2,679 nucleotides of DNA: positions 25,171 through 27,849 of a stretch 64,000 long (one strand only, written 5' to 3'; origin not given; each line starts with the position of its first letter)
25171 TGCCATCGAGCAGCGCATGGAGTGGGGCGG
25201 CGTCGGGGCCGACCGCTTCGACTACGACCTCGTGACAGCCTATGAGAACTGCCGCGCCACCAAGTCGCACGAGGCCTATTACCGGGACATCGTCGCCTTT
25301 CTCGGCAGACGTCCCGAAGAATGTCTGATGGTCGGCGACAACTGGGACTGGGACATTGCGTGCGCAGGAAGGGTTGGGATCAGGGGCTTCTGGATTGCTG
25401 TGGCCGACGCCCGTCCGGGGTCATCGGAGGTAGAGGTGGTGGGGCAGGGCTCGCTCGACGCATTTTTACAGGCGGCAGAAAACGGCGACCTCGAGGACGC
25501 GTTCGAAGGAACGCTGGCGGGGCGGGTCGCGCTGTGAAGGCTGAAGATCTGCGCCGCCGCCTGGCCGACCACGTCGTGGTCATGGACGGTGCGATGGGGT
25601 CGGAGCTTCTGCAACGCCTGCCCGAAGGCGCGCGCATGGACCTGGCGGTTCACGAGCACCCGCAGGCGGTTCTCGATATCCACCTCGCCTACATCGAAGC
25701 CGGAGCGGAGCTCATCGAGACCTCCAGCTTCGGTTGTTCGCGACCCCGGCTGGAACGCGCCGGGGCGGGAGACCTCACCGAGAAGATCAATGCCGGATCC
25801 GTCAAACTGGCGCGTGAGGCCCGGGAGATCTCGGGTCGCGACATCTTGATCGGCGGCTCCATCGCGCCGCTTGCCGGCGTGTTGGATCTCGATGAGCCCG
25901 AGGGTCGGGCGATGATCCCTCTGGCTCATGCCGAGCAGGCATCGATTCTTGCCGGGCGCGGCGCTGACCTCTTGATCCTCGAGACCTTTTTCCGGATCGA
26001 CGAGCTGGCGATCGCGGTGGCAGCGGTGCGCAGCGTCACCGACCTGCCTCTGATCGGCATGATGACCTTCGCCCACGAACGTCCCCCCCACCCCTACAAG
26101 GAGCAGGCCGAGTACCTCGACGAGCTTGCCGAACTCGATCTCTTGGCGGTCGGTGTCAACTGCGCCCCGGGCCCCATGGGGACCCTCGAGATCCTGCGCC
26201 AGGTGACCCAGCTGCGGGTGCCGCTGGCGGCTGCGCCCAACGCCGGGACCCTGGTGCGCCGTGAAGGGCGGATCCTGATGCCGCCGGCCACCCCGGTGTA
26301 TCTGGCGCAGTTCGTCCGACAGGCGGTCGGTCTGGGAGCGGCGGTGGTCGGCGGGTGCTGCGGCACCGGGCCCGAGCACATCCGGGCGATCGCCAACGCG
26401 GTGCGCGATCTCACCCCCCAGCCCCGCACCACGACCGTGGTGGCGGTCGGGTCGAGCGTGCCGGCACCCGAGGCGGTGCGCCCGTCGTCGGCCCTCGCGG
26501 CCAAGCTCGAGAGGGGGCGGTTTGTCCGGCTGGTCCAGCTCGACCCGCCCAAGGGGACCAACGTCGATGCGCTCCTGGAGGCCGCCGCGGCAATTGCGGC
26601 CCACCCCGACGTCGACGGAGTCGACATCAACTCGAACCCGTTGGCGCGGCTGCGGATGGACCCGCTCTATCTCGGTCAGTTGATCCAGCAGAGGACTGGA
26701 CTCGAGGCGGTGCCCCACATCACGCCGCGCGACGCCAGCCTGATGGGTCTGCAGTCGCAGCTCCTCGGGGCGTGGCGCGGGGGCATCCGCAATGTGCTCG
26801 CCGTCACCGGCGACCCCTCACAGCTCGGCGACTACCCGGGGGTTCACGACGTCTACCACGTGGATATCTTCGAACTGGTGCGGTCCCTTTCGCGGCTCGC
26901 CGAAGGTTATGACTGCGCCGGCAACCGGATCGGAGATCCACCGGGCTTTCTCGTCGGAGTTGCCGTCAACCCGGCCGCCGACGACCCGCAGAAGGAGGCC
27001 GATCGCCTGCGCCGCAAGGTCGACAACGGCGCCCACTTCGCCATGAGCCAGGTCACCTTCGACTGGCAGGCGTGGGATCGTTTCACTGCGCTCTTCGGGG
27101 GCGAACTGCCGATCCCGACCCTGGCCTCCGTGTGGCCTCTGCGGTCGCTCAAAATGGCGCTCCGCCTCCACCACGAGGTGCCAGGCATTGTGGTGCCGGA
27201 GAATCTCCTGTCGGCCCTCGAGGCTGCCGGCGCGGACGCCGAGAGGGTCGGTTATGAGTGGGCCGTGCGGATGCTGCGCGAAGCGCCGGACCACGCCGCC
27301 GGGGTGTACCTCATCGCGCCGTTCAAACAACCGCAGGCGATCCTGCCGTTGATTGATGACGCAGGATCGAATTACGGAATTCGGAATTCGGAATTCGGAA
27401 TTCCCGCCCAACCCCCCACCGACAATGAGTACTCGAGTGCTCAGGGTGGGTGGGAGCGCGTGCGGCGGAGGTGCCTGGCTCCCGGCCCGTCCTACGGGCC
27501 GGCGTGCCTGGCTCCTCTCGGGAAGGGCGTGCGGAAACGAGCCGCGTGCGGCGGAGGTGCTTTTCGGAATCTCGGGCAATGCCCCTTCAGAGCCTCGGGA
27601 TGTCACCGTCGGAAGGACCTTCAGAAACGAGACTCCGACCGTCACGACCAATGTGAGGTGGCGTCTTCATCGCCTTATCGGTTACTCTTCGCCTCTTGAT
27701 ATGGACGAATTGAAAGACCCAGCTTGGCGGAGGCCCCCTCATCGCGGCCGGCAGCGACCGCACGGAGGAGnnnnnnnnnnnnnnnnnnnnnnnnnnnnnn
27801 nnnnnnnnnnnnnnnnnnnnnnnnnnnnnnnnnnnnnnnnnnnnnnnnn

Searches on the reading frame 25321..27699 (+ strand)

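Call 67: search_protein_families(library=pfam, proteins=[window:25321-27699:+], max_evalue=0.00001)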
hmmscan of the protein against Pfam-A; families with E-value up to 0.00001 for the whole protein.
window:25321-27699:+ (792 aa): 2 families
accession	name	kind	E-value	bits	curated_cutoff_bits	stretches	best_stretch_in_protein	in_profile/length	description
PF02574.22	S-methyl_trans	-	1.4e-53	183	22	1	86-361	1-283/283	Homocysteine S-methyltransferase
PF02219.23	MTHFR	-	3.5e-27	95.9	24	1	400-659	10-264/287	Methylenetetrahydrofolate reductase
